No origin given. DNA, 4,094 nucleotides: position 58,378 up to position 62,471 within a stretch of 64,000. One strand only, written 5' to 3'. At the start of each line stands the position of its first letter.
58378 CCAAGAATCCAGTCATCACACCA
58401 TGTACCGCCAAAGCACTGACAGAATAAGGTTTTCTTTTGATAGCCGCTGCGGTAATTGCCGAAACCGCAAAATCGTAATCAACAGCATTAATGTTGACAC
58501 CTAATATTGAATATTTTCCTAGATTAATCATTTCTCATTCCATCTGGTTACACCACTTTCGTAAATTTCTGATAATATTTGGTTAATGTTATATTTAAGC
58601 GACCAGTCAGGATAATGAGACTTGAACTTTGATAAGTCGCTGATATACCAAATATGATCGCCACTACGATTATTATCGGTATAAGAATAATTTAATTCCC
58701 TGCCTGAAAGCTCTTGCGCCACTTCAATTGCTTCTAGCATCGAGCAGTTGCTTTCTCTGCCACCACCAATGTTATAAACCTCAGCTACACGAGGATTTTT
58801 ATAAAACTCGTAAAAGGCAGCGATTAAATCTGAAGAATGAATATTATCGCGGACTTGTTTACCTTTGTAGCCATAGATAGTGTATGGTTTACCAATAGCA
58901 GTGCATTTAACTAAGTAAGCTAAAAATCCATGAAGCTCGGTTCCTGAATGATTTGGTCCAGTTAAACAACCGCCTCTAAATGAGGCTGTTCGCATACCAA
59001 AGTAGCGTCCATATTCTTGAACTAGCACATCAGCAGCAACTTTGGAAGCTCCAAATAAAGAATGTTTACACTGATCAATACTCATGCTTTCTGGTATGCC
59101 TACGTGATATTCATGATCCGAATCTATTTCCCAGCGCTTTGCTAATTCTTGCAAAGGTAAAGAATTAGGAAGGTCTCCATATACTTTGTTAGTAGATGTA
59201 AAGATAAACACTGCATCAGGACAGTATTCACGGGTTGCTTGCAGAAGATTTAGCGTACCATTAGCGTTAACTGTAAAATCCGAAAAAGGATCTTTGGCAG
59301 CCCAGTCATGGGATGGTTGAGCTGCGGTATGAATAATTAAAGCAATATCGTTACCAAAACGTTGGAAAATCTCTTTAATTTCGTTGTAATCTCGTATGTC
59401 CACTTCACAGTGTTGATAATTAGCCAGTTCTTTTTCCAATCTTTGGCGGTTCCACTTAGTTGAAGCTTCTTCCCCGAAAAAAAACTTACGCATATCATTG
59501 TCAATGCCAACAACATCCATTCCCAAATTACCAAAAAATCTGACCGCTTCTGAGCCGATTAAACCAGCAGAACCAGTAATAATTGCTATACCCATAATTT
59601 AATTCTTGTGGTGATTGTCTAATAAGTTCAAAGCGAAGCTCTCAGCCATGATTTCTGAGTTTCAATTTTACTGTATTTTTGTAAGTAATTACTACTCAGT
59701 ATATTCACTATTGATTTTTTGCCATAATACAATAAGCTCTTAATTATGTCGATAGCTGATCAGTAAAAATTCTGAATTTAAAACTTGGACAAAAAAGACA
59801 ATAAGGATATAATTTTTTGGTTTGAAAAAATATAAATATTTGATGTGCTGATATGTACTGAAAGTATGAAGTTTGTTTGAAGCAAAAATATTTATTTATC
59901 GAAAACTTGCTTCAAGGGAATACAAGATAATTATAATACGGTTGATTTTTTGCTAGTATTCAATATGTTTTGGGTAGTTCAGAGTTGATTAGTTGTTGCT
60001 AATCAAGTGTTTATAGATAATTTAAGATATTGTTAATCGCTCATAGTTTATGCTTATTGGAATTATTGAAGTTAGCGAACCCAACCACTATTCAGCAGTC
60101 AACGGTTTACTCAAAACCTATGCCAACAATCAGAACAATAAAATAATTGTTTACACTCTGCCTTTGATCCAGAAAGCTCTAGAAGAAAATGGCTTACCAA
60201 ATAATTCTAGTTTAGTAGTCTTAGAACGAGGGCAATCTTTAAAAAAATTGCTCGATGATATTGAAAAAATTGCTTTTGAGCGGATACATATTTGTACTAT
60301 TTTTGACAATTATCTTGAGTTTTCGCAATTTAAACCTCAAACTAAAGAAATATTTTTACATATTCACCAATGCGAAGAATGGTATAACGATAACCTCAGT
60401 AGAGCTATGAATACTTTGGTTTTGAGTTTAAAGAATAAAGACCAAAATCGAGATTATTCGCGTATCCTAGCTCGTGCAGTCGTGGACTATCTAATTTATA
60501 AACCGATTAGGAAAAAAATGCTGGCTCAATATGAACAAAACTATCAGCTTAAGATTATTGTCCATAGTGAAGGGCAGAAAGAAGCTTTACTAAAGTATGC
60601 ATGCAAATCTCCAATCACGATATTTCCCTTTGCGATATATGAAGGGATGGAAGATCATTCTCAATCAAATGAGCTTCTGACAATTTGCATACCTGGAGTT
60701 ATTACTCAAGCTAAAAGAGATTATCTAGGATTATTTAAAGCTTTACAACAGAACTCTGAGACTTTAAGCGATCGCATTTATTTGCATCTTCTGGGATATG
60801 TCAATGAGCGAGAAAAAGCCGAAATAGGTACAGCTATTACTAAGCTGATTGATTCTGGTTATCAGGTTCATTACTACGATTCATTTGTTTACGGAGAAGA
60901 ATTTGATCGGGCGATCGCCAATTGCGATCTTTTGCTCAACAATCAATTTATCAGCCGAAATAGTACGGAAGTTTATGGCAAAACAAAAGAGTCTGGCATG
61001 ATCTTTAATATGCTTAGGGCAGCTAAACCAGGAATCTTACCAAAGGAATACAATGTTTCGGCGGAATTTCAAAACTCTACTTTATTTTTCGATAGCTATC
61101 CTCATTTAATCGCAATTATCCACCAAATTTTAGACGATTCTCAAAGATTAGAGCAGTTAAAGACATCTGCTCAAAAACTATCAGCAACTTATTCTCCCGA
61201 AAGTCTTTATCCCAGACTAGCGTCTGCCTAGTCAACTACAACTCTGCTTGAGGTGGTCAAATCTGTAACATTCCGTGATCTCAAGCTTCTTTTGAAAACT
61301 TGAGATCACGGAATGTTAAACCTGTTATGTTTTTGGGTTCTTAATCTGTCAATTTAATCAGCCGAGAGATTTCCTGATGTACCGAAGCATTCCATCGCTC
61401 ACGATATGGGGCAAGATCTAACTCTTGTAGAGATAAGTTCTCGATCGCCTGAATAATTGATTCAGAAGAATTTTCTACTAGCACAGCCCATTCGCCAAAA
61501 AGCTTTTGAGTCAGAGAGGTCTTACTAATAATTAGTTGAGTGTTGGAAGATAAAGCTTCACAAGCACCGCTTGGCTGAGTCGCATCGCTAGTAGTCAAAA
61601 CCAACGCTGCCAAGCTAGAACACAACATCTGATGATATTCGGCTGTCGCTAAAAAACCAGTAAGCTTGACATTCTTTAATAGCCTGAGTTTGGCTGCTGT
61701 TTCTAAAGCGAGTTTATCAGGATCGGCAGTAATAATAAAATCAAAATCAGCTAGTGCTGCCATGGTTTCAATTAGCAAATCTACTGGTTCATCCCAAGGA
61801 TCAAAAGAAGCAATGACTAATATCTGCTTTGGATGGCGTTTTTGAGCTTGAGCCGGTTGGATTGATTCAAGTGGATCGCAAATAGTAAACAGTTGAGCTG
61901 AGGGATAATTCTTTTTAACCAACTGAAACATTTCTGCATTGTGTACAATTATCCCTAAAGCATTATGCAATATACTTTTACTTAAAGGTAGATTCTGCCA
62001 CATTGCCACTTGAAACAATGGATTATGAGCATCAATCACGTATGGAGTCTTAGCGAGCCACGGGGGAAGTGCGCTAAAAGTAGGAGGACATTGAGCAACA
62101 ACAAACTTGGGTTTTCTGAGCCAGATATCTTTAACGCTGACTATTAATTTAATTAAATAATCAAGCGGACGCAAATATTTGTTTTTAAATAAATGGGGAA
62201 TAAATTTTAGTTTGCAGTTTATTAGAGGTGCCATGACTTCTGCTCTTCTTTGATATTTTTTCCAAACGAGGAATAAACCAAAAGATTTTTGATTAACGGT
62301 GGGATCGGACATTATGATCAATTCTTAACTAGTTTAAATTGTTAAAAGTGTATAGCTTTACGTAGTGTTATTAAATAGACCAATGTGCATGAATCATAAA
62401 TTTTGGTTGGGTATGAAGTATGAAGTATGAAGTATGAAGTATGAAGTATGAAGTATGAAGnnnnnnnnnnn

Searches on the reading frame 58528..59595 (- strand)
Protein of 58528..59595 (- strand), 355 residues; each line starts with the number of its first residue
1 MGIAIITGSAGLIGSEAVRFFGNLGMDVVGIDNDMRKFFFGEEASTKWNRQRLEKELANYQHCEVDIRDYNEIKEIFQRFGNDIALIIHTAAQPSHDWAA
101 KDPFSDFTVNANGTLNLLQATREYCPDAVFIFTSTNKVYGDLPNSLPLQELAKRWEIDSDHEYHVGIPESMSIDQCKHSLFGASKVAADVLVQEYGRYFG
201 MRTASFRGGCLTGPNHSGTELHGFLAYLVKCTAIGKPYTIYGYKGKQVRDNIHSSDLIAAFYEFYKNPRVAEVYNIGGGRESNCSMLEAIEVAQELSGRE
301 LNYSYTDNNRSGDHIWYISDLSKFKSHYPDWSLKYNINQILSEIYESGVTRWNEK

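Call 58: search_protein_families(library=pfam, proteins=[window:58528-59595:-], max_evalue=0.0001)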
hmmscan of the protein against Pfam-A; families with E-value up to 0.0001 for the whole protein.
window:58528-59595:- (355 aa): 6 families
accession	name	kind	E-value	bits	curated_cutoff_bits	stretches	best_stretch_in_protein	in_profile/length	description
PF01370.27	Epimerase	-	8.3e-37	127.3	20.9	1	5-277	2-240/240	NAD dependent epimerase/dehydratase family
PF16363.11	GDP_Man_Dehyd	-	2.9e-27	96.5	27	1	5-343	1-331/332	GDP-mannose 4,6 dehydratase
PF04321.23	RmlD_sub_bind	-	1.2e-08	34.9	27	1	5-139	4-105/287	RmlD substrate binding domain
PF02719.21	Polysacc_synt_2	-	2.6e-07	30.6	20.2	1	5-138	2-131/293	Polysaccharide biosynthesis protein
PF01073.25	3Beta_HSD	-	3.6e-07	29.9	22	1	5-154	1-135/280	3-beta hydroxysteroid dehydrogenase/isomerase family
PF07993.18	NAD_binding_4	-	7.3e-07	29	20.1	1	75-219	80-215/258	Male sterility protein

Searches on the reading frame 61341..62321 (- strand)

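Call 58: search_protein_families(library=pfam, proteins=[window:61341-62321:-], max_evalue=0.0001)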
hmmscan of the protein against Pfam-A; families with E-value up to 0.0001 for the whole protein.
window:61341-62321:- (326 aa): 2 families
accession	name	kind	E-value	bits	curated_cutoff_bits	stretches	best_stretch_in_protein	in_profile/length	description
PF13692.12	Glyco_trans_1_4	-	5.5e-07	30.4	27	1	165-296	2-139/142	Glycosyl transferases group 1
PF00534.26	Glycos_transf_1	-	1.2e-05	25.4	26.4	1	158-311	9-166/172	Glycosyl transferases group 1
